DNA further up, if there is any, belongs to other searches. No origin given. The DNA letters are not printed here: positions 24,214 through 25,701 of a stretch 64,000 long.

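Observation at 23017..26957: hom - ApgM-like - lysC operon: phosphoglycerate-mutase-family protein in the position of homoserine kinase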

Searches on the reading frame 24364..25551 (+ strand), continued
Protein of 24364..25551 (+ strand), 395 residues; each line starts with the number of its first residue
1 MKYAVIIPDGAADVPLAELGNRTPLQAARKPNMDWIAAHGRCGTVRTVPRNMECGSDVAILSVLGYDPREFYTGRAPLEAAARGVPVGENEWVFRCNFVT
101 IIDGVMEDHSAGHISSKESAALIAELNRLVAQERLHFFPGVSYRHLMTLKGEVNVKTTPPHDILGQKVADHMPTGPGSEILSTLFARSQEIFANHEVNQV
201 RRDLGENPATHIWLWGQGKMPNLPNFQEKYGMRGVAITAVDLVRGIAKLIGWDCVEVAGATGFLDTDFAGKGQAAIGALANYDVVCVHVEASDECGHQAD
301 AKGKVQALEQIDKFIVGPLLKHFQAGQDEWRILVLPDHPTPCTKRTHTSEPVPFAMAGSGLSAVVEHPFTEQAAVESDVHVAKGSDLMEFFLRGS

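Call 36: search_protein_families(library=ncbifam, proteins=[L036:150-1052:-, L036:1250-2008:-, L036:1763-2629:+, L036:5253-6296:-], max_evalue=0.00001)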
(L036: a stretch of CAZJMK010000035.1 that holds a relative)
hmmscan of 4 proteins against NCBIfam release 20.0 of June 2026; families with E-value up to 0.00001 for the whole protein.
L036:150-1052:- (300 aa): 9 families
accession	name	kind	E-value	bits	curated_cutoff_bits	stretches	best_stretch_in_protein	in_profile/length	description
NF011202.0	PRK14608.1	equivalog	3.5e-47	161.1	204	1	5-285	14-280/294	4-(cytidine 5'-diphospho)-2-C-methyl-D-erythritol kinase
NF002870.0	PRK03188.1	equivalog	1.1e-46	158.9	286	1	5-286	15-286/310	4-(cytidine 5'-diphospho)-2-C-methyl-D-erythritol kinase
TIGR00154.1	ispE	equivalog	6.9e-42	144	138.7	1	3-282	5-270/294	4-(cytidine 5'-diphospho)-2-C-methyl-D-erythritol kinase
NF011205.0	PRK14611.1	equivalog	1e-32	113.7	364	1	4-272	5-254/275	4-(cytidine 5'-diphospho)-2-C-methyl-D-erythritol kinase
NF003216.0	PRK04181.1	equivalog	1.9e-31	109.8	191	1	23-269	19-253/257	4-(cytidine 5'-diphospho)-2-C-methyl-D-erythritol kinase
NF011207.0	PRK14613.1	equivalog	3.1e-20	72.6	359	1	6-286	4-286/297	4-(cytidine 5'-diphospho)-2-C-methyl-D-erythritol kinase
NF004568.0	PRK05905.1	equivalog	6.6e-15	55.5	321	1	1-269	4-255/261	4-(cytidine 5'-diphospho)-2-C-methyl-D-erythritol kinase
TIGR00191.1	thrB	equivalog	8e-14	51.2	168.25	1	34-190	21-178/304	homoserine kinase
NF002288.1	PRK01212.1-4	equivalog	1.1e-10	41.1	194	1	78-141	61-124/303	homoserine kinase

L036:1250-2008:- (252 aa): 7 families
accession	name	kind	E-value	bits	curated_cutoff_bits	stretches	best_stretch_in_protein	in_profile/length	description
NF037937.1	septum_RefZ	equivalog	1.3e-09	38.3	180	1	24-85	2-63/195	forespore capture DNA-binding protein RefZ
NF041196.1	ScbR_bind_reg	equivalog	4.6e-08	33.5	150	1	23-73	8-58/191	ScbR family autoregulator-binding transcription factor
NF053878.1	FATransRegFadRBac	equivalog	4.7e-08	33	200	1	25-75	7-57/190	fatty acid metabolism transcriptional regulator FadR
TIGR03384.1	betaine_BetI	equivalog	4.3e-07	29.8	201.3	1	23-71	10-58/189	choline-binding transcriptional repressor BetI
NF007949.0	PRK10668.1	equivalog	1.5e-06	27.9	271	1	23-74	13-64/216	multidrug efflux transporter transcriptional repressor AcrR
NF050111.1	TransRegSACE7040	equivalog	2.7e-06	27.4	250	0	23-72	3-52/186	SACE_7040 family transcriptional regulator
NF001978.0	PRK00767.1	equivalog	6e-06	26.2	118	0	22-71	10-59/197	transcriptional regulator BetI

L036:1763-2629:+ (288 aa): 10 families
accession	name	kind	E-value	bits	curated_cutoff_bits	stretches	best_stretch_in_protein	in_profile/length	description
NF007019.0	PRK09484.1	equivalog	4.7e-47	160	208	1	118-281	18-181/187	3-deoxy-manno-octulosonate-8-phosphatase KdsC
TIGR01670.1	KdsC-phosphatas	subfamily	4.3e-42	143.7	106.95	1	125-277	1-153/154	3-deoxy-D-manno-octulosonate 8-phosphate phosphatase, YrbI family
TIGR02726.1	phenyl_P_delta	equivalog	2.8e-35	122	281.95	1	119-285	1-167/169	phenylphosphate carboxylase subunit delta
NF058599.1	KDN-9-PPhBT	equivalog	1.9e-29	102.9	180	1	125-274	2-151/152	3-deoxy-D-glycero-D-galacto-nonulopyranosonate 9-phosphatase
NF002245.0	PRK01158.1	equivalog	1.9e-16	60.1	198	1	193-275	150-231/233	phosphoglycolate phosphatase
TIGR01487.1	Pglycolate_arch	equivalog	1.6e-13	51.1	122.75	1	193-265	140-212/215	phosphoglycolate phosphatase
TIGR00099.1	Cof-subfamily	subfamily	6.1e-11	42.4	137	1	193-266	181-253/256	Cof-type HAD-IIB family hydrolase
TIGR01482.1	SPP-subfamily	subfamily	3.6e-09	36.5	107.15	1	193-270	142-219/225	sucrose-phosphate phosphatase subfamily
TIGR01662.1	HAD-SF-IIIA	subfamily_domain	9.6e-09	35.5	44.6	1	126-239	1-135/141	HAD-IIIA family hydrolase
NF007806.0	PRK10513.1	equivalog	7.1e-07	28.9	273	1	194-271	190-266/270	sugar-phosphatase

L036:5253-6296:- (347 aa): 14 families
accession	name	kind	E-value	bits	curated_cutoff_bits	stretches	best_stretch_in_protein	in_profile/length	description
TIGR02824.1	quinone_pig3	subfamily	2.8e-44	151.5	296.8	1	8-346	3-324/325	putative NAD(P)H quinone oxidoreductase, PIG3 family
NF008024.0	PRK10754.1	subfamily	5.8e-21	74.9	348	1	7-347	3-327/327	NADPH:quinone reductase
NF041183.1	Pks2_ls1_myc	equivalog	2.3e-16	57.9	2400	1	7-345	1407-1727/2086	sulfolipid-1 biosynthesis phthioceranic/hydroxyphthioceranic acid synthase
NF010344.0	PRK13771.1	subfamily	1e-15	57.5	349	2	148-346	156-332/334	putative alcohol dehydrogenase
NF041172.1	AcrlCoa_red_Thmprot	equivalog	7e-12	44.9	500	1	149-346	157-333/334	acryloyl-CoA reductase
NF058644.1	CurcmRedCuraProt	equivalog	6.4e-11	41.9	440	1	19-291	17-280/336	NADPH-dependent curcumin/dihydrocurcumin reductase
TIGR03451.1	mycoS_dep_FDH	equivalog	3.8e-10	39.1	512.9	1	23-94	17-85/358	S-(hydroxymethyl)mycothiol dehydrogenase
TIGR02818.1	adh_III_F_hyde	equivalog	8e-10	38.3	543.95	1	20-124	14-118/368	S-(hydroxymethyl)glutathione dehydrogenase/class III alcohol dehydrogenase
NF003808.0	PRK05396.1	equivalog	2.3e-09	36.6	380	0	220-346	221-339/341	L-threonine 3-dehydrogenase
TIGR03989.1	Rxyl_3153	subfamily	3.4e-09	36.4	440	1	27-94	21-86/370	NDMA-dependent alcohol dehydrogenase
TIGR00692.1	tdh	equivalog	2.6e-08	33.3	458.35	0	114-346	124-339/340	L-threonine 3-dehydrogenase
TIGR02817.1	adh_fam_1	subfamily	6.4e-08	32.4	284.05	1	19-345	16-333/336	zinc-binding alcohol dehydrogenase family protein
NF041097.1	keto_inos_dh_IolM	equivalog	4.4e-06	25.6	450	0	131-343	182-386/389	scyllo-inosose 3-dehydrogenase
NF007489.0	PRK10083.1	equivalog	6.1e-06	25.4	376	0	18-97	10-87/339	Zn-dependent oxidoreductase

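Call 38: find_homologous_proteins(query=P0169, max_evalue=1e-50)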
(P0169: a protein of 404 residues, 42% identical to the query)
Query P0169 (404 aa): 7856 proteins with E <= 1e-50 among 8000 candidates; the best 120 are listed.
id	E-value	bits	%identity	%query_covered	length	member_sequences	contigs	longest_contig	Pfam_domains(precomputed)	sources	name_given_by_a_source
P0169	1.9e-268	908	100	100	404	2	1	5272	PF10143.15,PF01676.24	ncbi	-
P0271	7.6e-172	590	64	99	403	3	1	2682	PF10143.15,PF01676.24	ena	-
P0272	1.6e-167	576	62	100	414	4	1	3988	PF10143.15,PF01676.24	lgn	-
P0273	2.1e-165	568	62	100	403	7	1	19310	PF10143.15,PF01676.24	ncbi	-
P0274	8.8e-165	566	60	100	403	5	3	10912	PF10143.15,PF01676.24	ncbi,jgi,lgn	-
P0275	1.1e-163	563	61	99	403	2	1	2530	PF10143.15,PF01676.24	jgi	jgi:2,3-bisphosphoglycerate-independent phosphoglycerate mutase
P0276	2.3e-163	562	62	99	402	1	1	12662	PF10143.15,PF01676.24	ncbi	-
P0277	5.0e-163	561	60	100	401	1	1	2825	PF10143.15,PF01676.24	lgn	-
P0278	8.2e-160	550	59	99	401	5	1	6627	PF10143.15,PF01676.24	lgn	-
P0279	4.7e-156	538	58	99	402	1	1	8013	PF10143.15,PF01676.24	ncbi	-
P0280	4.9e-154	531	59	99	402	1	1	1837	PF10143.15,PF01676.24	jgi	jgi:2,3-bisphosphoglycerate-independent phosphoglycerate mutase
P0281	7.1e-154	531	58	100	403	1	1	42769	PF10143.15,PF01676.24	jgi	-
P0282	1.9e-153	529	57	99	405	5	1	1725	PF10143.15,PF01676.24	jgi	-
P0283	1.1e-145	504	55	100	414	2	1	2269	PF10143.15,PF01676.24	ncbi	-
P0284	3.5e-140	485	59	89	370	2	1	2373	PF10143.15,PF01676.24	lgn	-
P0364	3.7e-109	383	45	100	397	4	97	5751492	PF10143.15,PF01676.24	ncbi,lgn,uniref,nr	ncbi:TPA: cofactor-independent phosphoglycerate mutase [Methanosarcina acetivorans]|uniref:2,3-bisph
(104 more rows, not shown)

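Call 40: search_protein_families(library=ncbifam, proteins=[L048:3126-4205:+, L037:14269-15843:+, L072:15687-18389:+, L042:5435-6439:+, L032:10739-12340:+, L012:6466-7128:+, L060:7168-7806:+, L034:5852-6472:+], max_evalue=1e-8)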
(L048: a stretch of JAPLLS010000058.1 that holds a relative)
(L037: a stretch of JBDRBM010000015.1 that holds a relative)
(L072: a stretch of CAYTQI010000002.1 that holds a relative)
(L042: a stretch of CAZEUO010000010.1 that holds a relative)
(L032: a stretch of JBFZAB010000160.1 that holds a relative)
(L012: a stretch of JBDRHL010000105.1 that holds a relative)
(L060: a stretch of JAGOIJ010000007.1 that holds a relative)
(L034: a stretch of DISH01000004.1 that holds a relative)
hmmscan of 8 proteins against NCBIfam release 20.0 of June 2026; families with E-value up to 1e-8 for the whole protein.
L048:3126-4205:+ (359 aa): 31 families (the best 25 are shown)
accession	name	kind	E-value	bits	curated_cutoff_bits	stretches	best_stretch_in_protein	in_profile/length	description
TIGR00260.1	thrC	equivalog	3e-97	325.8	167.1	1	7-334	1-340/340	threonine synthase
NF004170.0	PRK05638.1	equivalog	2.2e-59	201.2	421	1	7-336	46-362/442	threonine synthase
NF006050.0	PRK08197.1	equivalog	2.8e-55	187.7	303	1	9-336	60-388/406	threonine synthase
NF006205.0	PRK08329.1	equivalog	2.2e-39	135.4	358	1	8-311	44-333/347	threonine synthase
NF004996.0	PRK06381.1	equivalog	4.8e-38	131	266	1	27-307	13-306/319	threonine synthase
NF005035.0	PRK06450.1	equivalog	5e-34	117.6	301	1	20-306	49-326/338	threonine synthase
TIGR01127.1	ilvA_1Cterm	equivalog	5.4e-27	94.8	378.75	1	30-303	1-270/380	threonine ammonia-lyase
NF005600.0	PRK07334.1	equivalog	2.3e-24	85.7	496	1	29-310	28-298/408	threonine ammonia-lyase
NF006390.0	PRK08639.1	equivalog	5.8e-23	81.5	421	1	29-327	25-312/418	threonine ammonia-lyase IlvA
NF006389.0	PRK08638.1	equivalog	4.2e-20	71.9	453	1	27-309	25-303/333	bifunctional threonine ammonia-lyase/L-serine ammonia-lyase TdcB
NF005680.0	PRK07476.1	equivalog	1.8e-19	69.8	413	1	29-191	23-183/326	hydroxyectoine utilization dehydratase EutB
TIGR02079.1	THD1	equivalog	1.9e-19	69.8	440.55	1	29-327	16-304/410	threonine ammonia-lyase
NF005292.0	PRK06815.1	equivalog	3.6e-19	69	371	1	29-304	21-293/320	threonine/serine dehydratase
NF006094.0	PRK08246.1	subfamily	1.3e-18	67.4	331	1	43-299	35-283/310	serine/threonine dehydratase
NF009130.0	PRK12483.1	subfamily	6.7e-18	64.6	801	1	29-198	37-205/521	threonine ammonia-lyase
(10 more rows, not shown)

L037:14269-15843:+ (524 aa): 22 families
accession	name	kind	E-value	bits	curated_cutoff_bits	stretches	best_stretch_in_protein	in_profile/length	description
TIGR00977.1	citramal_synth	equivalog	3.8e-232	771.2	450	1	3-522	1-521/526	citramalate synthase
NF002085.0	PRK00915.1-2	subfamily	5e-91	305.9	517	1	1-518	11-500/504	2-isopropylmalate synthase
NF002086.0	PRK00915.1-3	equivalog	1.1e-81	274.9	532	1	2-515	5-499/516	2-isopropylmalate synthase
TIGR02090.1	LEU1_arch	subfamily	3.6e-78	263.2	484.75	1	4-379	1-358/363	isopropylmalate/citramalate/homocitrate synthases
TIGR00973.1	leuA_bact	equivalog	8.6e-77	258.7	598.7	1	3-514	1-493/494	2-isopropylmalate synthase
NF002088.0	PRK00915.1-5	equivalog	3.4e-75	253.5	697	1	1-514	1-495/514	2-isopropylmalate synthase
NF041069.1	IPMS_Sufob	equivalog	1.9e-68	231.4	600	1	4-381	1-362/371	isopropylmalate synthase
NF002084.0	PRK00915.1-1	equivalog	9.9e-68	228.9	748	1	2-515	3-497/523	2-isopropylmalate synthase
NF002087.0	PRK00915.1-4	equivalog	1.2e-67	228.6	729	1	2-514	5-499/516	2-isopropylmalate synthase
TIGR02146.1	LysS_fung_arch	equivalog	4.8e-67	226.6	413.55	1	6-363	1-340/344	homocitrate synthase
TIGR02660.1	nifV_homocitr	equivalog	9.9e-58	196.2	462.9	1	4-367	2-347/365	homocitrate synthase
NF042433.1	CitmalDyn_Leptosp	equivalog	1.1e-47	162.8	950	1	2-485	6-473/514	(R)-citramalate synthase CimA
NF042434.1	IPMS_Lepto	equivalog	1.3e-37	129.7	500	1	3-355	5-358/374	2-isopropylmalate synthase LeuA2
NF002991.1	PRK03739.1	subfamily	2.5e-27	95.8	455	1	204-514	237-548/550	2-isopropylmalate synthase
NF006049.0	PRK08195.1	subfamily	8.1e-23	81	229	1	163-260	155-251/344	4-hyroxy-2-oxovalerate/4-hydroxy-2-oxopentanoic acid aldolase,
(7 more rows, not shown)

L072:15687-18389:+ (900 aa): 16 families
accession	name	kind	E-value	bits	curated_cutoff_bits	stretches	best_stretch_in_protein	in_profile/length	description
NF004349.1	PRK05729.1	equivalog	0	1225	704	1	6-896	2-859/860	valine--tRNA ligase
TIGR00422.1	valS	equivalog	0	1108.4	612.1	1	5-881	2-860/863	valine--tRNA ligase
NF011492.0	PRK14900.1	equivalog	0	1085.6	1783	1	6-893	11-886/1044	valine--tRNA ligase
NF009687.0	PRK13208.1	equivalog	4.9e-189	630.2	738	1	2-813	4-794/801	valine--tRNA ligase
TIGR00392.1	ileS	equivalog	4.7e-130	435.3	621.4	2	261-768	309-838/861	isoleucine--tRNA ligase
NF000540.1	alt_ValS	exception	2.5e-96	323.5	900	1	9-804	5-825/827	valine--tRNA ligase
NF008957.0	PRK12300.1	subfamily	8.8e-76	255.6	677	2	491-800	570-856/946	leucine--tRNA ligase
NF000258.1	MupB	exception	1.1e-68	232.1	1900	2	263-800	296-841/1033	mupirocin-resistant isoleucine--tRNA ligase MupB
NF000257.1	MupA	exception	2.7e-62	210.8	1900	2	265-792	294-830/1024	mupirocin-resistant isoleucine--tRNA ligase MupA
NF040702.1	ileS_w_GNAT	exception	4.4e-62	210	1999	2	260-759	490-994/1100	isoleucine--tRNA ligase, N-acetyltransferase domain-containing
TIGR00395.1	leuS_arch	equivalog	7.1e-60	203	648.5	2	492-785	565-827/938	leucine--tRNA ligase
TIGR00396.1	leuS_bact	equivalog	3.2e-46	157.9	548.4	2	8-198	1-173/843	leucine--tRNA ligase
TIGR00398.1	metG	equivalog_domain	1.2e-33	116.7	336.35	2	531-723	312-505/530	methionine--tRNA ligase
NF008900.0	PRK12267.1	equivalog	3.6e-27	95.2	598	1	471-733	225-491/648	methionine--tRNA ligase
NF001100.0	PRK00133.1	equivalog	3.4e-21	75.4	587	0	532-740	316-516/676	methionine--tRNA ligase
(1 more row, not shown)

L042:5435-6439:+ (334 aa): 14 families
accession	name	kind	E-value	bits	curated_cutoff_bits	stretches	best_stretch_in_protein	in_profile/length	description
NF000942.0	PRK00094.1-4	subfamily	1.9e-122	408.7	257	1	6-334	3-332/334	NAD(P)H-dependent glycerol-3-phosphate dehydrogenase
NF000941.0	PRK00094.1-3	equivalog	2.5e-112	375.4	423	1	6-334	2-332/336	NAD(P)H-dependent glycerol-3-phosphate dehydrogenase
NF000940.0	PRK00094.1-2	subfamily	1.1e-106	357.1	202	1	7-334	2-328/330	NAD(P)H-dependent glycerol-3-phosphate dehydrogenase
NF000939.0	PRK00094.1-1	equivalog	2.8e-97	325.8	473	1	4-334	4-335/339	NAD(P)H-dependent glycerol-3-phosphate dehydrogenase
NF011211.0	PRK14618.1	equivalog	1.1e-91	307.5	489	1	4-334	3-328/328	NAD(P)H-dependent glycerol-3-phosphate dehydrogenase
NF009098.0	PRK12439.1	equivalog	1.1e-89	301.2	436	1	6-328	8-329/341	NAD(P)H-dependent glycerol-3-phosphate dehydrogenase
NF011212.0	PRK14619.1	equivalog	2.6e-87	292.9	377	1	67-334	39-307/309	NAD(P)H-dependent glycerol-3-phosphate dehydrogenase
NF000946.0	PRK00094.2-4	equivalog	6e-87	291.8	455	1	6-331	5-329/342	NAD(P)H-dependent glycerol-3-phosphate dehydrogenase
NF000944.0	PRK00094.2-2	equivalog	2.1e-78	263.8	603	1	4-327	19-340/371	NAD(P)H-dependent glycerol-3-phosphate dehydrogenase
NF011213.0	PRK14620.1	equivalog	2e-72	244.1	478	1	8-327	3-325/326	NAD(P)H-dependent glycerol-3-phosphate dehydrogenase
NF000943.0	PRK00094.2-1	equivalog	8.2e-70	235.7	400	1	7-329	2-295/296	NAD(P)H-dependent glycerol-3-phosphate dehydrogenase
TIGR03376.1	glycerol3P_DH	equivalog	1.7e-69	234.6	285.5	1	7-320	1-336/342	glycerol-3-phosphate dehydrogenase (NAD(+))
NF000947.0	PRK00094.2-5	equivalog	5e-59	200.3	251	1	4-316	3-317/323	NAD(P)H-dependent glycerol-3-phosphate dehydrogenase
NF000945.0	PRK00094.2-3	equivalog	2.2e-53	182.2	491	1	7-328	2-348/352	NAD(P)H-dependent glycerol-3-phosphate dehydrogenase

L032:10739-12340:+ (533 aa): 1 family
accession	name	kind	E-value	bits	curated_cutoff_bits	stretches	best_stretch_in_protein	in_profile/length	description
NF011590.0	PRK15015.1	equivalog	8.1e-64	216.3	1188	1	2-340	33-381/701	pyruvate/proton symporter CstA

L012:6466-7128:+ (220 aa): 2 families
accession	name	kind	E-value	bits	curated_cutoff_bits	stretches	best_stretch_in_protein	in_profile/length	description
NF047694.1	TnucaseNucIStaph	equivalog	8.8e-20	70.9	250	1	20-193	10-174/175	thermonuclease NucI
NF047969.1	CaNuclEcnA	equivalog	3.1e-19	69.5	180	1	107-194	64-149/151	calcium-activated nuclease EcnA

L060:7168-7806:+ (212 aa): 4 families
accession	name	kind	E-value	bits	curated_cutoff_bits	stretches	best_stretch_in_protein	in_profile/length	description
TIGR00521.1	coaBC_dfp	equivalog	2.9e-36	125.3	219.7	1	3-177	184-353/392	bifunctional phosphopantothenoylcysteine decarboxylase/phosphopantothenate--cysteine ligase CoaBC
NF005231.0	PRK06732.1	equivalog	1.1e-26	94.1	265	2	7-104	2-97/229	phosphopantothenate--cysteine ligase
TIGR02114.1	coaB_strep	equivalog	4.2e-21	75.8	217.2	1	7-104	2-97/228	phosphopantothenate--cysteine ligase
NF007199.0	PRK09620.1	equivalog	9.7e-21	74.2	248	1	4-175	2-183/229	hypothetical protein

L034:5852-6472:+ (206 aa): 8 families
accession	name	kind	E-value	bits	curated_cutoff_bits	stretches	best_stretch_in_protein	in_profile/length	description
TIGR00023.1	TIGR00023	equivalog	1.9e-51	174.7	137.2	1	4-198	6-192/196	glycerol-3-phosphate 1-O-acyltransferase PlsY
NF010993.0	PRK14417.1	equivalog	1.9e-34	119.2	249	1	2-160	4-154/232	membrane protein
NF010992.0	PRK14416.1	equivalog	4.3e-29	102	222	1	5-200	1-195/207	membrane protein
NF010976.0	PRK14399.1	equivalog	8.8e-24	84.7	419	1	3-160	11-167/258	membrane protein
NF010990.0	PRK14414.1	equivalog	7.9e-23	81.3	261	1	2-191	6-188/210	glycerol-3-phosphate acyltransferase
NF001254.0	PRK00220.2-1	equivalog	2.8e-20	73.1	199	1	5-183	8-176/182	glycerol-3-phosphate 1-O-acyltransferase PlsY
NF010978.0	PRK14401.1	equivalog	1.3e-17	64.2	163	1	5-139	4-126/187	membrane protein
NF010987.0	PRK14411.1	equivalog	6.7e-16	58.7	243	1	2-199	2-190/204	membrane protein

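Call 57: list_cluster_members(proteins=[window:24364-25551:+, window:30999-32264:+, window:23017-24345:+, window:25707-26957:+])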
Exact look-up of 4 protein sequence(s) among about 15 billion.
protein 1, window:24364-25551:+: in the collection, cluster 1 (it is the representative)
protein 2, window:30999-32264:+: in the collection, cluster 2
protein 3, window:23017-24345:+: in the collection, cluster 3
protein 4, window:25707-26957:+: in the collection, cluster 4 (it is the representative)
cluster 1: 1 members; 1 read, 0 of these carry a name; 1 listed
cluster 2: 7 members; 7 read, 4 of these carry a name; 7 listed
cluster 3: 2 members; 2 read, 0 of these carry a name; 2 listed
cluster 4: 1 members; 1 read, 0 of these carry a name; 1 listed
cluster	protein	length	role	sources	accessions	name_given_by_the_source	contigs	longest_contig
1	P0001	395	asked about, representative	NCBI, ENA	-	-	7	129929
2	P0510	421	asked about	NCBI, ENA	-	-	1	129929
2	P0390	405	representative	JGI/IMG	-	2,3-bisphosphoglycerate-independent phosphoglycerate mutase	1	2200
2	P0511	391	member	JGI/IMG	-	2,3-bisphosphoglycerate-independent phosphoglycerate mutase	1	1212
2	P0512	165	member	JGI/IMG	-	2,3-bisphosphoglycerate-independent phosphoglycerate mutase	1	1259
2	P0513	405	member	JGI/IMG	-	2,3-bisphosphoglycerate-independent phosphoglycerate mutase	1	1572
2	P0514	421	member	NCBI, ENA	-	-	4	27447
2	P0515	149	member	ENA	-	-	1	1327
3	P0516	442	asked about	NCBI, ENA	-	-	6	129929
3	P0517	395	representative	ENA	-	-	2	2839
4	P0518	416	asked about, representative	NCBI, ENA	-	-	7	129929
